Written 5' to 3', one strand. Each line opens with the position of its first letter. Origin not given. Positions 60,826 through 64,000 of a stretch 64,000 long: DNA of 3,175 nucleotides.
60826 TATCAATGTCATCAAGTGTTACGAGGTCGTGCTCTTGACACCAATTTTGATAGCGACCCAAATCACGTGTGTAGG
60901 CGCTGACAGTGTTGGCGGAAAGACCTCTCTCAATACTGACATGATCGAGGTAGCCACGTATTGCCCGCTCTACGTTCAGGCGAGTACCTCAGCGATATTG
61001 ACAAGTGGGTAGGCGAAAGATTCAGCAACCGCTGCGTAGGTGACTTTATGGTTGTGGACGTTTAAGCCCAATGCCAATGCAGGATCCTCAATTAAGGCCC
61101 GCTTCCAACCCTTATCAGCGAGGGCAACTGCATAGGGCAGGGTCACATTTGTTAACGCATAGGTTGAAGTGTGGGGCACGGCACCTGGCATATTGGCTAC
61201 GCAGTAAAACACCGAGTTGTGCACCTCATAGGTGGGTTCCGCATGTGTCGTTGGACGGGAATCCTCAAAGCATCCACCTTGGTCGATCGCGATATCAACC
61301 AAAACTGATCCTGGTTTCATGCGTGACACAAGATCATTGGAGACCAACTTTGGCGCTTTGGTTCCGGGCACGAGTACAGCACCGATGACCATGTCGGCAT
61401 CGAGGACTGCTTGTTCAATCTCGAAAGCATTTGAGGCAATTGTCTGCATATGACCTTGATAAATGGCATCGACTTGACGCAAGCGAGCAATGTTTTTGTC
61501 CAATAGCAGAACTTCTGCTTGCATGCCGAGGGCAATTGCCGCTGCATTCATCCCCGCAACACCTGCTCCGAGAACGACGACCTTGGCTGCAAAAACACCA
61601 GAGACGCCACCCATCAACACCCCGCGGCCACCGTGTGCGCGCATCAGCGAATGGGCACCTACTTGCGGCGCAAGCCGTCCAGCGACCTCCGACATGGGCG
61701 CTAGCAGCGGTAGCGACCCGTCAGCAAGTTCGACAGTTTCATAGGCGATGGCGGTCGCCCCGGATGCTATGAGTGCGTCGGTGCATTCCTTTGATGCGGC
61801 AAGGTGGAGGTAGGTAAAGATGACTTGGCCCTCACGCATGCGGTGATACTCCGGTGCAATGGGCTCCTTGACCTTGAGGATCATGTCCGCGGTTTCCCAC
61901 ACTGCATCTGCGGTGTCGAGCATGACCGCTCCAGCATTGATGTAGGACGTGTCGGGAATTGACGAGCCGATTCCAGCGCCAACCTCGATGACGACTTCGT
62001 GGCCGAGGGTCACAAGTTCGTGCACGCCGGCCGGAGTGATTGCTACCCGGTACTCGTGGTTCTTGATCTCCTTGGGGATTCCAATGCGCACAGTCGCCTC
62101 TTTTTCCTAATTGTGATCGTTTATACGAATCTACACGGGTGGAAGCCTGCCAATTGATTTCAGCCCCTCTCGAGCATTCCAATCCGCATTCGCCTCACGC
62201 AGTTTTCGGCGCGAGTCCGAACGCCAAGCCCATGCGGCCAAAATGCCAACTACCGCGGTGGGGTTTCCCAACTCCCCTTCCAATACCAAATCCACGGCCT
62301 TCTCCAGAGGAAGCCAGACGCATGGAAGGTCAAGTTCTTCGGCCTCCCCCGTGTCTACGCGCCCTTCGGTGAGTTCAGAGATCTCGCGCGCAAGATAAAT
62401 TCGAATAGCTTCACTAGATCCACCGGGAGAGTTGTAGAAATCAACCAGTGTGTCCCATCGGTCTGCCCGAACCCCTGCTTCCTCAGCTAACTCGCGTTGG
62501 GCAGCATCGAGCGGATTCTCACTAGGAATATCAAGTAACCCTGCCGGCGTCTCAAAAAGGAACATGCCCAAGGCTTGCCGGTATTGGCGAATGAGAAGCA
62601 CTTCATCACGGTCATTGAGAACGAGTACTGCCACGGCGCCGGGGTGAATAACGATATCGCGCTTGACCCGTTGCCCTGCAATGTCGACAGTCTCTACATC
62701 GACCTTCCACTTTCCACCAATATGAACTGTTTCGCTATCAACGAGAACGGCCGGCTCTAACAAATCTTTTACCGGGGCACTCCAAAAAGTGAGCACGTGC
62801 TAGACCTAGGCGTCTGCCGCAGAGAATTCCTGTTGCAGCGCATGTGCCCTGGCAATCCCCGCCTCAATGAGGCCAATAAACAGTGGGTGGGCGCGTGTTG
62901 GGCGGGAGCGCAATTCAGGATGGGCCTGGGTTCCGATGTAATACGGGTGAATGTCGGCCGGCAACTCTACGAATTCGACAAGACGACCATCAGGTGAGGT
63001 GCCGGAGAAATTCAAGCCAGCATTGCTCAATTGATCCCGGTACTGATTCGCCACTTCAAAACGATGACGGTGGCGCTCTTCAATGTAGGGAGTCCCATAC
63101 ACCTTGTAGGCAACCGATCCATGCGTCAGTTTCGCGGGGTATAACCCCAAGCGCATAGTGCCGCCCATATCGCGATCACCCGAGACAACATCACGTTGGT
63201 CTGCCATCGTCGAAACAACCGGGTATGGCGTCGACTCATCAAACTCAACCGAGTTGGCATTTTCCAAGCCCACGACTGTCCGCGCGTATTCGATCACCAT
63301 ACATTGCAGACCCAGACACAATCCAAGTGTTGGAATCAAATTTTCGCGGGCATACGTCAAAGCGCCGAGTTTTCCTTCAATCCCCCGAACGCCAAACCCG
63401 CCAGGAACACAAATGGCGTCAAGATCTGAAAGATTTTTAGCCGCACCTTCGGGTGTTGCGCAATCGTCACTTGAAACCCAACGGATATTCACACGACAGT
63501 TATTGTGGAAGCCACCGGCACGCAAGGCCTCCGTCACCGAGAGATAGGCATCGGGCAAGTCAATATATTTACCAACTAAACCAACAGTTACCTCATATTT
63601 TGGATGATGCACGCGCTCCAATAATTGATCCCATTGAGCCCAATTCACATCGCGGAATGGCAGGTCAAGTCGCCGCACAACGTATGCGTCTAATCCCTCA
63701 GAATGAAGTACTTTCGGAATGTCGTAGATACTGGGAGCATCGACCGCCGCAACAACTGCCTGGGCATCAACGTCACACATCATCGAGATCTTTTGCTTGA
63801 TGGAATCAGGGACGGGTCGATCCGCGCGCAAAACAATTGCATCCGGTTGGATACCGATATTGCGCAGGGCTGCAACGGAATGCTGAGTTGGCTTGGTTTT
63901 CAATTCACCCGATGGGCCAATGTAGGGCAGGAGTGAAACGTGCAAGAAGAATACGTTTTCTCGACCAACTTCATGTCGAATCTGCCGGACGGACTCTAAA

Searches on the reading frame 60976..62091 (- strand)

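Call 53: search_protein_families(library=ncbifam, proteins=[window:60976-62091:-], max_evalue=1e-10)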
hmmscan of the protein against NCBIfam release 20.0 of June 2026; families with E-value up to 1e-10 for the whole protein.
window:60976-62091:- (371 aa): 3 families
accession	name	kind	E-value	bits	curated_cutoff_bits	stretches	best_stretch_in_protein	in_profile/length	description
TIGR00518.1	alaDH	equivalog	9.3e-168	557.9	391.85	1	1-370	1-369/370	alanine dehydrogenase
NF006942.0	PRK09424.1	equivalog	1.7e-47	162.3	383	2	1-210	1-207/510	Re/Si-specific NAD(P)(+) transhydrogenase subunit alpha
TIGR00561.1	pntA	equivalog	2.1e-38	132.2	444.4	2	2-208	1-204/511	Re/Si-specific NAD(P)(+) transhydrogenase subunit alpha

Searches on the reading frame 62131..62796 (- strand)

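Call 53: search_protein_families(library=ncbifam, proteins=[window:62131-62796:-], max_evalue=1e-10)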
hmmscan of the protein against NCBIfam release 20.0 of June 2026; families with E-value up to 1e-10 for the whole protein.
window:62131-62796:- (221 aa): 4 families
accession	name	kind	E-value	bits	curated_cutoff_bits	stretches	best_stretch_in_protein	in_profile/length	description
TIGR00052.1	TIGR00052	subfamily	9.9e-18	64.4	79.55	1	42-185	34-183/188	nudix-type nucleoside diphosphatase, YffH/AdpP family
NF008736.0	PRK11762.1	equivalog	5.8e-15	55.3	169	1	51-186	46-175/186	ADP compounds hydrolase NudE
NF008003.0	PRK10729.1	equivalog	4.5e-13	49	248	1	42-185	47-194/210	ADP-ribose diphosphatase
NF011585.0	PRK15009.1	equivalog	2e-11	43.9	234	1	43-183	36-179/191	GDP-mannose pyrophosphatase NudK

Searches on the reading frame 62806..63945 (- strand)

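Call 53: search_protein_families(library=ncbifam, proteins=[window:62806-63945:-], max_evalue=1e-10)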
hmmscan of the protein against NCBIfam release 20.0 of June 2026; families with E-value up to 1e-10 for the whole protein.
window:62806-63945:- (379 aa): 3 families
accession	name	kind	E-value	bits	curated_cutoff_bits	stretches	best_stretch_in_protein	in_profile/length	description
NF003792.0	PRK05380.1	equivalog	4.7e-147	490.9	308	1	1-367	172-530/534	CTP synthase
TIGR00337.1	PyrG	equivalog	1.9e-135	452.5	462.75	1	1-362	173-526/526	glutamine hydrolyzing CTP synthase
NF004836.1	PRK06186.1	equivalog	7e-34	116.9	260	1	120-362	2-226/228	CTP synthase C-terminal region-related (seleno)protein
